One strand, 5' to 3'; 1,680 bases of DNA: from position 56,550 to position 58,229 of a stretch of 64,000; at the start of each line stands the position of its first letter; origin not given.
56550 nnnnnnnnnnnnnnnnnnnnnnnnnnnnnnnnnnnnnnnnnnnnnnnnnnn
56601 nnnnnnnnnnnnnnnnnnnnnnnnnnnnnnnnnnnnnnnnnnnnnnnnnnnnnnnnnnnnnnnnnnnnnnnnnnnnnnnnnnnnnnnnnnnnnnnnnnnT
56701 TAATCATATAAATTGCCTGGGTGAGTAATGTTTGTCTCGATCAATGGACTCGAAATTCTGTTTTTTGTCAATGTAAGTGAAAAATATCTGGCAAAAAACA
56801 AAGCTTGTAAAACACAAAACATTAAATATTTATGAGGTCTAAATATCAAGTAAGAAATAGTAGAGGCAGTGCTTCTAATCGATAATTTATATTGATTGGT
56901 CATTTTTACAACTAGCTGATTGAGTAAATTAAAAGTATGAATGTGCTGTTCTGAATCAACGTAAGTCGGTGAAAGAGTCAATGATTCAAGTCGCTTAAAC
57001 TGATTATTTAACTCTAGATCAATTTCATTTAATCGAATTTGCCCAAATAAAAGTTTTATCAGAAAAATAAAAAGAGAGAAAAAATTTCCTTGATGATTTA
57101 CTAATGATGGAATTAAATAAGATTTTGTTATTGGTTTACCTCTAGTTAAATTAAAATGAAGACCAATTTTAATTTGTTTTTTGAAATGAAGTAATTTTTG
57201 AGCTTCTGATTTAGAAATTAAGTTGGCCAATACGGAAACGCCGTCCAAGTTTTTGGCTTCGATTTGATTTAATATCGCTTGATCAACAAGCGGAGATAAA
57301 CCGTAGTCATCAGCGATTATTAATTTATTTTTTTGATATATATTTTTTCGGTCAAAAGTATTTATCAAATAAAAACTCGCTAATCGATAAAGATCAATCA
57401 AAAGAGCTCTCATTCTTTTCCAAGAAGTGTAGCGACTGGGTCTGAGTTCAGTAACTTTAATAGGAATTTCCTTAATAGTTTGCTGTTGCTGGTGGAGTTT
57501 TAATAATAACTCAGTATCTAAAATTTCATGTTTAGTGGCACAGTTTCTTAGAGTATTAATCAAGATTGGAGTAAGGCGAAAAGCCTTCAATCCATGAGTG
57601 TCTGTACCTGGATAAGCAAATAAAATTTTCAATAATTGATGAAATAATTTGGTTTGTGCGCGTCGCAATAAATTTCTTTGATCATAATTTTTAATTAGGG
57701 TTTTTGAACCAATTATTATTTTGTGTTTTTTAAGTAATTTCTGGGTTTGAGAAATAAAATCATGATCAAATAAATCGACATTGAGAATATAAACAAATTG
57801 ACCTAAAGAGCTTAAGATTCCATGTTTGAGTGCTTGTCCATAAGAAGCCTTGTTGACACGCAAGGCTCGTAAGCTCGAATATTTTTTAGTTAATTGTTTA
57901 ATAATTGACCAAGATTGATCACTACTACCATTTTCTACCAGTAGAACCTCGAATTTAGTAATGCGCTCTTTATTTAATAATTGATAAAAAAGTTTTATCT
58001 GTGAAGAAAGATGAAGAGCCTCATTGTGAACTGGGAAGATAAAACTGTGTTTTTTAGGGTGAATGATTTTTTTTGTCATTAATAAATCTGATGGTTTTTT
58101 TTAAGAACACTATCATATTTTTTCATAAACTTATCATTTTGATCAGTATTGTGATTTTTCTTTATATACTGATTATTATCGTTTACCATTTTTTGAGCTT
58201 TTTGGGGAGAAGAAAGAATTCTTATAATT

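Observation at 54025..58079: Possible protein O-glycosylation module: ArnT/PMT-like GT-C next to a polyprenol-P-sugar-synthase-like GT2, close to PT-rich surface proteins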

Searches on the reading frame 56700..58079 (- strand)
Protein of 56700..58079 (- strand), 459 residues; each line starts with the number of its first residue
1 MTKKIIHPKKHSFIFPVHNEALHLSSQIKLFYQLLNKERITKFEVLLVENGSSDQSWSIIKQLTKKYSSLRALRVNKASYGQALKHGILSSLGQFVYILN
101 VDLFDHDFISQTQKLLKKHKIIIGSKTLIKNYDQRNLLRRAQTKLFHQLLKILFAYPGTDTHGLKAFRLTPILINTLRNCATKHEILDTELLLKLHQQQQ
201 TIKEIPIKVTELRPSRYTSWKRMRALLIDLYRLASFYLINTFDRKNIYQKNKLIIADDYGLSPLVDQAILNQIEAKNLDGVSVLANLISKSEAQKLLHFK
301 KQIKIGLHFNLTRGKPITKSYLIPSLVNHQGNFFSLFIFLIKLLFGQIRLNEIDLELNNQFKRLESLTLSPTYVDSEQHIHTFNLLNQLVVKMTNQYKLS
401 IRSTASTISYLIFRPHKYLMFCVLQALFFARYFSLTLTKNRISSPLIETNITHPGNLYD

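Call 5: search_protein_families(library=pfam, proteins=[window:56700-58079:-], max_evalue=0.01)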
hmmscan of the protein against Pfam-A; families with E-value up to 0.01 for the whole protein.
window:56700-58079:- (459 aa): 3 families
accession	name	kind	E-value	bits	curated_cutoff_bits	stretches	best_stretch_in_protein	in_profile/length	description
PF04794.17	YdjC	-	3.1e-33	116.2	29.7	1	254-420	4-166/266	YdjC-like protein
PF00535.33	Glycos_transf_2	-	4.3e-11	43.5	23.3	1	12-155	1-146/168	Glycosyl transferase family 2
PF10111.15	Glyco_tranf_2_2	-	0.008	16.1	27.3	0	35-121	20-111/276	Glycosyltransferase like family 2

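Call 8: search_protein_families(library=ncbifam, proteins=[window:56700-58079:-], max_evalue=0.01)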
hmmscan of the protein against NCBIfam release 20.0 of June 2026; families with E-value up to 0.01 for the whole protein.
window:56700-58079:- (459 aa): 10 families
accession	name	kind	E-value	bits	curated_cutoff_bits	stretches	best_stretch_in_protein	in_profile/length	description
NF002559.0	PRK02134.1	equivalog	1.5e-23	83.6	227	1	252-404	4-152/249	chitin disaccharide deacetylase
TIGR03473.1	HpnK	hypoth_equivalog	1.5e-13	50.6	232.6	1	251-400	3-153/283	hopanoid biosynthesis-associated protein HpnK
NF007482.0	PRK10073.1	equivalog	1.3e-08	34.2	423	1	10-102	7-95/334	glycosyltransferase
TIGR03937.1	PgaC_IcaA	equivalog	1.2e-07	31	422.3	1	8-102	44-135/407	poly-beta-1,6-N-acetyl-D-glucosamine synthase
NF041875.1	EPS_EpsD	equivalog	3.3e-06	26.8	370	1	33-119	20-100/325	exopolysaccharide biosynthesis glycosyltransferase EpsD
TIGR04283.1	glyco_like_mftF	equivalog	4.4e-06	26.4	182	1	12-124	2-105/221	TIGR04283 family arsenosugar biosynthesis glycosyltransferase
NF007986.1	PRK10714.1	equivalog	4.6e-06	25.9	529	1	9-181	6-176/316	undecaprenyl-phosphate 4-deoxy-4-formamido-L-arabinose transferase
NF047588.1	GlcsyltransPgfSStrep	equivalog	9.2e-06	25.1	500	1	11-108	3-101/308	glycosyltransferase PgfS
NF038302.1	EPS_HpsE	equivalog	0.00021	20.4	300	1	16-120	8-115/307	hormogonium polysaccharide biosynthesis glycosyltransferase HpsE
TIGR04009.1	wcaE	equivalog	0.0011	18.3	369.2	1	35-143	26-135/248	colanic acid biosynthesis glycosyltransferase WcaE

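Call 11: find_homologous_proteins(query=window:56700-58079:-)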
Query window:56700-58079:- (459 aa): 136 proteins with E <= 0.001 among 6790 candidates; the best 120 are listed.
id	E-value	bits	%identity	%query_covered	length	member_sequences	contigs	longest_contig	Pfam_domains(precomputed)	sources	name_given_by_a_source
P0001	2.3e-293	991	100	100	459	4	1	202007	PF04794.18,PF00535.33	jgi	-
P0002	5.2e-207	706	70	100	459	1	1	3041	PF04794.18,PF00535.33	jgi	jgi:predicted glycoside hydrolase/deacetylase ChbG (UPF0249 family)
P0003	1.1e-160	554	56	100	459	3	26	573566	PF04794.18,PF00535.33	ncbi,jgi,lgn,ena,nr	ncbi:MAG: Glycosyl transferase family 2 [Candidatus Pacebacteria bacterium GW2011_GWA1_46_10]|nr:MAG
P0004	2.8e-131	457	49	98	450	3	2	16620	PF04794.18,PF00535.33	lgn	-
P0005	4.9e-112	393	43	98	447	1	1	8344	PF04794.18,PF00535.33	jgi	jgi:glycosyltransferase involved in cell wall biosynthesis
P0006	4.0e-108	380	44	98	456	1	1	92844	PF04794.18,PF00535.33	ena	-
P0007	5.7e-107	377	45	98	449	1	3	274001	PF04794.18,PF00535.33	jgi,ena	-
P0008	9.1e-100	353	42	98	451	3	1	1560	PF04794.18,PF00535.33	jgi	jgi:glycosyltransferase involved in cell wall biosynthesis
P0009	3.8e-97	344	40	98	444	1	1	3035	PF04794.18,PF00535.33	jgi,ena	-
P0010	1.3e-96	342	41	98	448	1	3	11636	PF04794.18,PF00535.33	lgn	-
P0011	1.9e-95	339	44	86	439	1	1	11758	PF04794.18,PF00535.33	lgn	-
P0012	2.0e-95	339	41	99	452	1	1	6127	PF04794.18,PF00535.33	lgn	-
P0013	3.2e-95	338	63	52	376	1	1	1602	PF00535.33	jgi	-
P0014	3.8e-94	334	40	98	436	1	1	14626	PF04794.18,PF00535.33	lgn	-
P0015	9.1e-94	333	40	98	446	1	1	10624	PF13641.13,PF04794.18,PF00535.33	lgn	-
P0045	9.4e-85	303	37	100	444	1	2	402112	PF04794.18,PF00535.33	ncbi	-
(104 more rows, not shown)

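Call 12: find_encoding_contigs(protein=P0003, flank=10000, max_places=2)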
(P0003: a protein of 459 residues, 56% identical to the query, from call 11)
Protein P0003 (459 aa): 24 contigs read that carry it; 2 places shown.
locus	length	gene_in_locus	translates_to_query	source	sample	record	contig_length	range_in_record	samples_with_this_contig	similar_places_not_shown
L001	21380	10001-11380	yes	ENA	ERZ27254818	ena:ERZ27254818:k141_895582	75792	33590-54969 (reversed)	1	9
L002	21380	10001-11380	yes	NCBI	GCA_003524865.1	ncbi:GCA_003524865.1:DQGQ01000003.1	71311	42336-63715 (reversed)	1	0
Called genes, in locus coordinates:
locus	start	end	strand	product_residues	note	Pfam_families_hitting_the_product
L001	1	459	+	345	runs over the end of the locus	PF01370:Epimerase, PF02719:Polysacc_synt_2 (weak), PF04321:RmlD_sub_bind, PF07993:NAD_binding_4, PF16363:GDP_Man_Dehyd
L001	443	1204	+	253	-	PF03808:Glyco_tran_WecG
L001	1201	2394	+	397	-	PF00534:Glycos_transf_1, PF13692:Glyco_trans_1_4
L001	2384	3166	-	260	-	-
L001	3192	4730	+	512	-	PF04932:Wzy_C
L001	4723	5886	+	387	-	PF00534:Glycos_transf_1, PF13692:Glyco_trans_1_4 (weak)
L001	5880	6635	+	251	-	PF01061:ABC2_membrane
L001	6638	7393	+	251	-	PF00005:ABC_tran, PF13304:AAA_21 (faint)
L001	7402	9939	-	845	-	PF01909:NTP_transf_2 (faint)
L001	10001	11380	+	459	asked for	PF00535:Glycos_transf_2, PF04794:YdjC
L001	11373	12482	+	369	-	-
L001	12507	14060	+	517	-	-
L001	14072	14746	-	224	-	PF13489:Methyltransf_23, PF05175:MTS (weak), PF13847:Methyltransf_31, PF08241:Methyltransf_11, PF08242:Methyltransf_12, PF13649:Methyltransf_25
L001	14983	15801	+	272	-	-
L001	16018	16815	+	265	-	-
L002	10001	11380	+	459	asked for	PF00535:Glycos_transf_2, PF04794:YdjC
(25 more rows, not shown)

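Call 13: find_encoding_contigs(protein=P0007, flank=10000, max_places=1)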
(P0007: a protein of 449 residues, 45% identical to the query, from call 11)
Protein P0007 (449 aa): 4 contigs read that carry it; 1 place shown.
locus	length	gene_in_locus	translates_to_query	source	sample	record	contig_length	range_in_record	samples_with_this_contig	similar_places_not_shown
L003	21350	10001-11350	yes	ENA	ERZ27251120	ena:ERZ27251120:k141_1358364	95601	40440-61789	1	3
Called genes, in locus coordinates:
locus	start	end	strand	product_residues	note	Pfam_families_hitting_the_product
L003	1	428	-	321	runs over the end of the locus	-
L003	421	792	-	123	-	PF02130:YbeY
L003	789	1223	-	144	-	PF09424:YqeY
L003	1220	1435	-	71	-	PF01165:Ribosomal_S21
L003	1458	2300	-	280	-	-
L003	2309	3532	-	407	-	PF00587:tRNA-synt_2b, PF03129:HGTP_anticodon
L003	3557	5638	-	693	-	-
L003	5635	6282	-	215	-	-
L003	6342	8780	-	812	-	-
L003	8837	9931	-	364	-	PF04932:Wzy_C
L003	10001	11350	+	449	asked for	PF00535:Glycos_transf_2, PF04794:YdjC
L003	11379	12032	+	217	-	PF13489:Methyltransf_23, PF05401:NodS (weak), PF13847:Methyltransf_31, PF08241:Methyltransf_11, PF08242:Methyltransf_12, PF13649:Methyltransf_25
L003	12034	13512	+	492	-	PF13231:PMT_2 (weak)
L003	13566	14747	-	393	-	PF00657:Lipase_GDSL (faint), PF13472:Lipase_GDSL_2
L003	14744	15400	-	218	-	-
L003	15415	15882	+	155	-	PF08660:Alg14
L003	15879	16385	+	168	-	PF04101:Glyco_tran_28_C (weak)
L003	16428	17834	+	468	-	PF00391:PEP-utilizers (weak)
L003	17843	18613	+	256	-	-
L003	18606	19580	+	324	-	PF00535:Glycos_transf_2, PF10111:Glyco_tranf_2_2, PF13641:Glyco_tranf_2_3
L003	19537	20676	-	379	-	PF13439:Glyco_transf_4, PF13477:Glyco_trans_4_2 (faint), PF00534:Glycos_transf_1, PF13692:Glyco_trans_1_4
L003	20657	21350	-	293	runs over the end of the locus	PF00535:Glycos_transf_2, PF10111:Glyco_tranf_2_2 (weak), PF13641:Glyco_tranf_2_3, PF13632:Glyco_trans_2_3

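Call 14: find_encoding_contigs(protein=P0045, flank=10000, max_places=1)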
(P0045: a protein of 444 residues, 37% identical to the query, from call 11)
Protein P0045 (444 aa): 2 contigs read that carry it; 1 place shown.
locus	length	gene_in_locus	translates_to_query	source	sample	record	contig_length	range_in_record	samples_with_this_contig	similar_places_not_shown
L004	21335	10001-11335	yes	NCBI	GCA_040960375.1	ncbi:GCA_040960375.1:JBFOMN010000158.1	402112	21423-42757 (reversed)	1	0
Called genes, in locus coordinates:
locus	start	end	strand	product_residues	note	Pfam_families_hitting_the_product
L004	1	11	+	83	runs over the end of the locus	-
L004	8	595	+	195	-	-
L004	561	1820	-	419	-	PF08421:Methyltransf_13, PF13489:Methyltransf_23, PF08241:Methyltransf_11 (faint), PF08242:Methyltransf_12 (weak), PF08484:Methyltransf_14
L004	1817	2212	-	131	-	PF05523:FdtA, PF00908:dTDP_sugar_isom (weak), PF00190:Cupin_1, PF14667:Polysacc_synt_C, PF07883:Cupin_2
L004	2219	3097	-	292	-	PF01408:GFO_IDH_MocA, PF02894:GFO_IDH_MocA_C (faint)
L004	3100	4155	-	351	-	PF01073:3Beta_HSD, PF01370:Epimerase, PF02719:Polysacc_synt_2 (faint), PF07993:NAD_binding_4 (weak), PF16363:GDP_Man_Dehyd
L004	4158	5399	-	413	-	PF08421:Methyltransf_13, PF13489:Methyltransf_23, PF08241:Methyltransf_11 (weak), PF08242:Methyltransf_12 (weak), PF08484:Methyltransf_14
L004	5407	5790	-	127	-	PF14667:Polysacc_synt_C, PF07883:Cupin_2 (weak)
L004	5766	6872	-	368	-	PF13524:Glyco_trans_1_2 (weak), PF13692:Glyco_trans_1_4 (weak), PF00534:Glycos_transf_1 (faint)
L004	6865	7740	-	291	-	PF01370:Epimerase, PF04321:RmlD_sub_bind, PF16363:GDP_Man_Dehyd, PF02719:Polysacc_synt_2 (faint)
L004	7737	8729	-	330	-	PF01073:3Beta_HSD, PF01370:Epimerase, PF02719:Polysacc_synt_2, PF04321:RmlD_sub_bind, PF05368:NmrA, PF13460:NAD_binding_10, PF16363:GDP_Man_Dehyd, PF07993:NAD_binding_4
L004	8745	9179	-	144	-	PF05523:FdtA, PF14667:Polysacc_synt_C (weak)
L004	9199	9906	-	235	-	PF13489:Methyltransf_23, PF08241:Methyltransf_11, PF08242:Methyltransf_12, PF13649:Methyltransf_25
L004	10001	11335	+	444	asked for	PF00535:Glycos_transf_2, PF04794:YdjC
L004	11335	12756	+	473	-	PF20604:DUF6798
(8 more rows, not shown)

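Call 23: search_solved_structures(query=window:56700-58079:-, max_evalue=0.01)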
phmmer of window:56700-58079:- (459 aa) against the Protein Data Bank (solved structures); distinct sequences matched with E-value up to 0.01: 7.
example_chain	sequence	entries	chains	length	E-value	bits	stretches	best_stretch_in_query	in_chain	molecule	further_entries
2i5i_A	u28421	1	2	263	2.6e-08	36.7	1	250-408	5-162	UPF0249 protein EF_3048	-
7vi8_A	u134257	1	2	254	2.1e-06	30.4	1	253-402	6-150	Chitooligosaccharide deacetylase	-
9bhc_C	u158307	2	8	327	0.0002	23.9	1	9-231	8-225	Undecaprenyl-phosphate 4-deoxy-4-formamido-L-arabinose transferase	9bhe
8vxh_A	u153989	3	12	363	0.00026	23.5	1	9-231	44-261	Undecaprenyl-phosphate 4-deoxy-4-formamido-L-arabinose transferase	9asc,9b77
9hwj_A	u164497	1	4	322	0.00072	22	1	6-184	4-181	Undecaprenyl-phosphate 4-deoxy-4-formamido-L-arabinose transferase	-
5mlz_A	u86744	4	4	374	0.002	20.6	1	9-125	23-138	Dolichol monophosphate mannose synthase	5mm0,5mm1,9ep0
5hea_A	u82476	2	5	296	0.0075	18.7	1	12-111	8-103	Putative glycosyltransferase (GalT1)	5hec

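Call 43: find_related_loci(query=A3, collection=genome_contigs, flank=10000)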
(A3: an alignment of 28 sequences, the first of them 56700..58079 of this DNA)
Query A3 (459 aa) in genome_contigs; peptide patterns used: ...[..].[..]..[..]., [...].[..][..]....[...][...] (x = any residue, [..] = any of these).
172 stretches matched a pattern; 156 encode a relative of the query (tblastn E <= 1e-3); the best 80 are kept; 80 distinct loci.
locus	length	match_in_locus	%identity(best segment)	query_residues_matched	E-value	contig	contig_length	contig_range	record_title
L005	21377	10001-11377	56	1-459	4e-159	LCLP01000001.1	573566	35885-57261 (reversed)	MAG: Candidatus Pacebacteria bacterium GW2011_GWA1_46_10 UX28_C0001, whole genome shotgun sequence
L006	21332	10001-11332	40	3-455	9e-101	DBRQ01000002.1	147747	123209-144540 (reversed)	MAG TPA_asm: Candidatus Pacebacteria bacterium UBA1364 UBA1364_contig_776, whole genome shotgun sequence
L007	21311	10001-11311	38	12-459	1e-95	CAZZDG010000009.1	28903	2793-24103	MAG TPA_asm: uncultured Pseudomonadales bacterium isolate binchicken_co321_113 genome assembly, contig: NODE_566_length_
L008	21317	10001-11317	41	9-456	3e-100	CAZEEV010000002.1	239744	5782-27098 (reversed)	MAG TPA_asm: uncultured Pseudomonadales bacterium isolate SRP294416_co1_79 genome assembly, contig: NODE_15_length_23974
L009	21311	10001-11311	41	12-459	3e-94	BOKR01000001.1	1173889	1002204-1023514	MAG: Patescibacteria group bacterium BroJett025 DNA, sequence1, whole genome shotgun sequence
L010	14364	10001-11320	39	9-459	4e-93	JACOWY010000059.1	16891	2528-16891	MAG: Candidatus Chisholmbacteria bacterium isolate NC_groundwater_139_Ag_S-0.1um_49_11 S4_GD2017_2_S1_scaffold_2162, who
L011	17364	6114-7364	38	12-432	3e-91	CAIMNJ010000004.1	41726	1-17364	uncultured bacterium isolate LaPlata_bin-1529 genome assembly, contig: bin-1529:04/18, whole genome shotgun sequence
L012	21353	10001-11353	39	10-459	9e-90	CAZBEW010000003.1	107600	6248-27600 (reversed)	MAG TPA_asm: uncultured Pseudomonadales bacterium isolate SRP294416_co3_632 genome assembly, contig: NODE_85_length_1076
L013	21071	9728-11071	39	12-459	2e-89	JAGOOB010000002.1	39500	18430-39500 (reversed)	Candidatus Woesebacteria bacterium isolate Go_SlDig_bin_357 Go_SlDig_2668_length_39500_cov_8.929749, whole genome shotgu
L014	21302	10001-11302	39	12-455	2e-88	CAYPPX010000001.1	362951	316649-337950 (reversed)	MAG TPA_asm: uncultured Pseudomonadales bacterium isolate SRP093185_co1_36 genome assembly, contig: NODE_1_length_362951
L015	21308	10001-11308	39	10-459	3e-88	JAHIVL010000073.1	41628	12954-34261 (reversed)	MAG: Patescibacteria group bacterium isolate MM_PC_MetaG.mb.79 MM_PC_MetaG.mb.79_k141_1319791, whole genome shotgun sequ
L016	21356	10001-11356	30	12-459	7e-55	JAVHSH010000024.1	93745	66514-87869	MAG: Patescibacteria group bacterium isolate WB02no17_40_17 NODE_37_length_93745_cov_10.053165, whole genome shotgun seq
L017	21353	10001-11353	30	12-459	7e-54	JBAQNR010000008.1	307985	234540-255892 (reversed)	MAG: Microgenomates group bacterium isolate MFD12002_ilm_asm_bin47 k127_38376, whole genome shotgun sequence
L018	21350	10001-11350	30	12-459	6e-51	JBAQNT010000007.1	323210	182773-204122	MAG: Microgenomates group bacterium isolate MFD12002_ilm_asm_bin4 k127_3939, whole genome shotgun sequence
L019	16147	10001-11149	31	12-410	1e-50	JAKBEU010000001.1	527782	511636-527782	MAG: bacterium isolate BP8.bin62 NODE_4_length_527782_cov_2.788794, whole genome shotgun sequence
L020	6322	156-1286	34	9-394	4e-50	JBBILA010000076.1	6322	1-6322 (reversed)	MAG: Candidatus Microgenomates bacterium isolate SIS170217_bin_199 NODE_1733_length_6322_cov_4.37643, whole genome shotg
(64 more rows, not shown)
